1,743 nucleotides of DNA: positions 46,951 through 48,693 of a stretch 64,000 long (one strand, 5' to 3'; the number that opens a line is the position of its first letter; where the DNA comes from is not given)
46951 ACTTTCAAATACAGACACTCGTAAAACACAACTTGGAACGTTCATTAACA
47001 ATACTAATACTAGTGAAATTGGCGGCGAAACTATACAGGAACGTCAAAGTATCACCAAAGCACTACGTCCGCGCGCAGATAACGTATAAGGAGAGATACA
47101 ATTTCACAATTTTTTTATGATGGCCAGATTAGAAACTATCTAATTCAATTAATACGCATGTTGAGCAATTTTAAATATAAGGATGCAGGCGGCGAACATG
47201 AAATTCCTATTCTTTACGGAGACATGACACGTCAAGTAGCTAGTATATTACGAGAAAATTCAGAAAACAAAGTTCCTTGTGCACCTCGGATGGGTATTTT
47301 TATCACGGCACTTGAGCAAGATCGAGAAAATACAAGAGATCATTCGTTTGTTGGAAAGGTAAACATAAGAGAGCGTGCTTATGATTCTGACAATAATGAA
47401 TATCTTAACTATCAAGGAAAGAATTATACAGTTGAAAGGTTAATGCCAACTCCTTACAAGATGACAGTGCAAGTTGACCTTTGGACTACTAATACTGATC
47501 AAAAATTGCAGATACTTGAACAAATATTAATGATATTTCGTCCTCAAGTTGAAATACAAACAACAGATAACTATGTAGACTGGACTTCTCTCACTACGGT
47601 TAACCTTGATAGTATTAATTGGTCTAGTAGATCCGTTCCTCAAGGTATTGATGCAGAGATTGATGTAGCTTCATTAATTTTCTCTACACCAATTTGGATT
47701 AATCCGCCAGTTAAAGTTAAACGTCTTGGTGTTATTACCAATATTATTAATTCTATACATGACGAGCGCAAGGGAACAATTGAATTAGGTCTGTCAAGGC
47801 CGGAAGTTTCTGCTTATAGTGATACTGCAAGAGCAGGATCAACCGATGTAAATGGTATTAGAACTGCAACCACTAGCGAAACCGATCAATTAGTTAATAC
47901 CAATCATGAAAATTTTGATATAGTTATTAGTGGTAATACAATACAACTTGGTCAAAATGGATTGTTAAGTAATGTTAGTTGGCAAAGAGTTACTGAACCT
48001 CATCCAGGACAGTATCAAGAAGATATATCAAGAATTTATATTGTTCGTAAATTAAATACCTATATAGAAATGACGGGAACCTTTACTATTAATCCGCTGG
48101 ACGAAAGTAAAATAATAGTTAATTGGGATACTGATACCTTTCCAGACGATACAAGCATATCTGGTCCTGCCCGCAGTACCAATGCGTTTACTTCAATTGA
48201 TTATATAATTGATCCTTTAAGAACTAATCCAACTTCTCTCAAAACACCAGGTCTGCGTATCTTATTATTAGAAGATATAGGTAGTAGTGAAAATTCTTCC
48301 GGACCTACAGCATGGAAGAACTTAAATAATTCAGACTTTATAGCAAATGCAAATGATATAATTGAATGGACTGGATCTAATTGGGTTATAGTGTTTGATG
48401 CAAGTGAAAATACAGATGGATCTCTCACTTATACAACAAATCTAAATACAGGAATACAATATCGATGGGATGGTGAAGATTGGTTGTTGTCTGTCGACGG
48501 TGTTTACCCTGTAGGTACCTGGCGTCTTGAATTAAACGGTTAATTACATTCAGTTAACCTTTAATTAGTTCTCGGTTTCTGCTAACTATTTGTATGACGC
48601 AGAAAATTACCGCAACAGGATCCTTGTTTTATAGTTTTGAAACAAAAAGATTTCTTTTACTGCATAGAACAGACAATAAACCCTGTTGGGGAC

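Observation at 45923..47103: Two consecutive neck/tail-completion genes appear to initiate at AUU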

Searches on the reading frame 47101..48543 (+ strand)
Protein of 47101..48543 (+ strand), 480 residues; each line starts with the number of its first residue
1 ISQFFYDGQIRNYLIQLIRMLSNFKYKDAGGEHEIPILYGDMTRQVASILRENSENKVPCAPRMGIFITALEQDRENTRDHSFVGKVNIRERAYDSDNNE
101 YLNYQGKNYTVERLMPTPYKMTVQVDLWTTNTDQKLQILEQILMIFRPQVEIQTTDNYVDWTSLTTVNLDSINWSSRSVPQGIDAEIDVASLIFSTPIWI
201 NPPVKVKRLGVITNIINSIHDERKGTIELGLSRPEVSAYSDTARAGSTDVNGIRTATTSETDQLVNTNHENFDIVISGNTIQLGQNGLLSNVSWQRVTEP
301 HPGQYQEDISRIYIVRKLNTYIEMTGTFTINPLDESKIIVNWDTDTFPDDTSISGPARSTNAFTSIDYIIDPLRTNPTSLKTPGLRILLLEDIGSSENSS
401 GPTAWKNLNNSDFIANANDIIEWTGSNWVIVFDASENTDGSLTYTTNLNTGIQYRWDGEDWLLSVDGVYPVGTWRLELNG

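Call 6: search_protein_families(library=pfam, proteins=[window:47101-48543:+], max_evalue=0.01)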
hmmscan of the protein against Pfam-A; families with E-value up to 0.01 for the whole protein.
window:47101-48543:+ (480 aa): 1 family
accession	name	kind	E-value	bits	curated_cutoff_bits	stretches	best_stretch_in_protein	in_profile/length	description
PF16724.11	T4-gp15_tss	-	2.9e-22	79.5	25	1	5-223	2-210/245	T4-like virus Myoviridae tail sheath stabiliser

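Call 7: search_protein_families(library=phrogs, proteins=[window:47101-48543:+], max_evalue=0.001)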
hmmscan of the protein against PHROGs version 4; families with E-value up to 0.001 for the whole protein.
window:47101-48543:+ (480 aa): 3 families
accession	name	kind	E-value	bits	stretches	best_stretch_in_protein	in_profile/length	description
phrog_11196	-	tail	1.8e-74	252.3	1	2-478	3-438/441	tail sheath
phrog_227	-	tail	2.6e-19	70.7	1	3-231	4-222/278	tail sheath stabilizer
phrog_16122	-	head and packaging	0.00042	20.4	1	415-461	245-289/526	virion structural protein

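Call 23: find_related_loci(query=window:47101-48543:+, collection=metagenome_contigs, flank=2500)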
Query window:47101-48543:+ (480 aa) in metagenome_contigs; peptide patterns used: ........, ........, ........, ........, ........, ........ (x = any residue, [..] = any of these).
384 stretches matched a pattern; 242 encode a relative of the query (tblastn E <= 1e-3); the best 80 are kept; 80 distinct loci.
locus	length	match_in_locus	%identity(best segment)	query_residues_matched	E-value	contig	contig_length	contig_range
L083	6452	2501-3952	70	1-480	0e+0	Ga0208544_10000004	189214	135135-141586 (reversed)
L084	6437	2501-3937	60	1-480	0e+0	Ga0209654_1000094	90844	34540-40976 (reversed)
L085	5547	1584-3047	54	1-478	4e-174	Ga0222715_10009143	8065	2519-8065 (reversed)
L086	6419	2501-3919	54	1-478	4e-172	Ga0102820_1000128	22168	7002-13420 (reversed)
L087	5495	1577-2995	54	1-478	1e-172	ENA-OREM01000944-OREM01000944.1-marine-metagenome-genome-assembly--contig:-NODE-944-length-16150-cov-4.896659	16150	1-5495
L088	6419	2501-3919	54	1-478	4e-172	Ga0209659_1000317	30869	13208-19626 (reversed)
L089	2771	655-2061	53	1-478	0e+0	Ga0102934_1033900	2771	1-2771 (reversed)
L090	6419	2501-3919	54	1-478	4e-172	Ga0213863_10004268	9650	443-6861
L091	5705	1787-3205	54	1-478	3e-172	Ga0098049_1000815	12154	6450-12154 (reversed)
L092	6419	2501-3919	53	1-478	4e-171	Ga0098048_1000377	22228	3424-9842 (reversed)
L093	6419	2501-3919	55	1-478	6e-171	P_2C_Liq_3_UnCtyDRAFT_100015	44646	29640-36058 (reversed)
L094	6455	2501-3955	53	3-478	2e-169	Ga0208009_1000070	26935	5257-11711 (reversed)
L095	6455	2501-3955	52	3-478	1e-168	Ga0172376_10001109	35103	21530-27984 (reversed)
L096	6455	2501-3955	52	3-478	9e-168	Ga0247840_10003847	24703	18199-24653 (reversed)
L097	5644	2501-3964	51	1-478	3e-167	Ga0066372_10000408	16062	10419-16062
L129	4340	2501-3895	47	3-478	3e-137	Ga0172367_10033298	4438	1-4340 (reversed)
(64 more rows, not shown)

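Call 72: search_solved_structures(query=window:47101-48543:+, max_evalue=0.1, show_alignments=1)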
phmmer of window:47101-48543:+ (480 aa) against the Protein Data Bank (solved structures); distinct sequences matched with E-value up to 0.1: 2.
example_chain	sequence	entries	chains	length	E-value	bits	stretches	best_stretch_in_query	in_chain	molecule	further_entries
4huh_A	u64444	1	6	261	0.0027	20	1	99-205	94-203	Tail connector protein Gp15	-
3j2m_A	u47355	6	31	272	0.003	19.8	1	99-205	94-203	Tail connector protein Gp15 | gp15, tail terminator protein | Tail completion protein gp15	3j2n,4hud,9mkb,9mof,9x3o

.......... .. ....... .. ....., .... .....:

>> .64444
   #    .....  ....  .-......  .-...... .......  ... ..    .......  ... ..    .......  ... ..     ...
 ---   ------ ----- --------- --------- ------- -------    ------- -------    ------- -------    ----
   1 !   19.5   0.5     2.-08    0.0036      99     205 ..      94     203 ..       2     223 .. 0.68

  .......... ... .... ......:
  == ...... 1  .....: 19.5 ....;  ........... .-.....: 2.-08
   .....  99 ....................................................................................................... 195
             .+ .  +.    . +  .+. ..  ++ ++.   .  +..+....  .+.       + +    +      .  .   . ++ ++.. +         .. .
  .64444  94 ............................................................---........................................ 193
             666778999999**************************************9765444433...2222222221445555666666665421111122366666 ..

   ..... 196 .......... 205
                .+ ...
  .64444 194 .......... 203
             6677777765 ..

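Call 84: search_protein_families(library=pfam, proteins=[L129:1955-2479:+], max_evalue=0.01)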
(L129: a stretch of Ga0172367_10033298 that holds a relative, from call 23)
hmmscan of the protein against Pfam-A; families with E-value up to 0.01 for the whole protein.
L129:1955-2479:+ (175 aa): 4 families
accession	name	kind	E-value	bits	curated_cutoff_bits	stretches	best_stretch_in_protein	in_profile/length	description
PF01541.30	GIY-YIG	-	2.5e-05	24.9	22.6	1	2-88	3-78/78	GIY-YIG catalytic domain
PF19835.5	SegE_GIY-YIG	-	4.4e-05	24.1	25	1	3-85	20-109/123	Putative endonuclease segE, GIY-YIG domain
PF17573.8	GA-like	-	0.0054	17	25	0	46-72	18-45/50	GA-like domain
PF07460.16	NUMOD3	-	0.0093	16.3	20.4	0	133-147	23-37/37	NUMOD3 motif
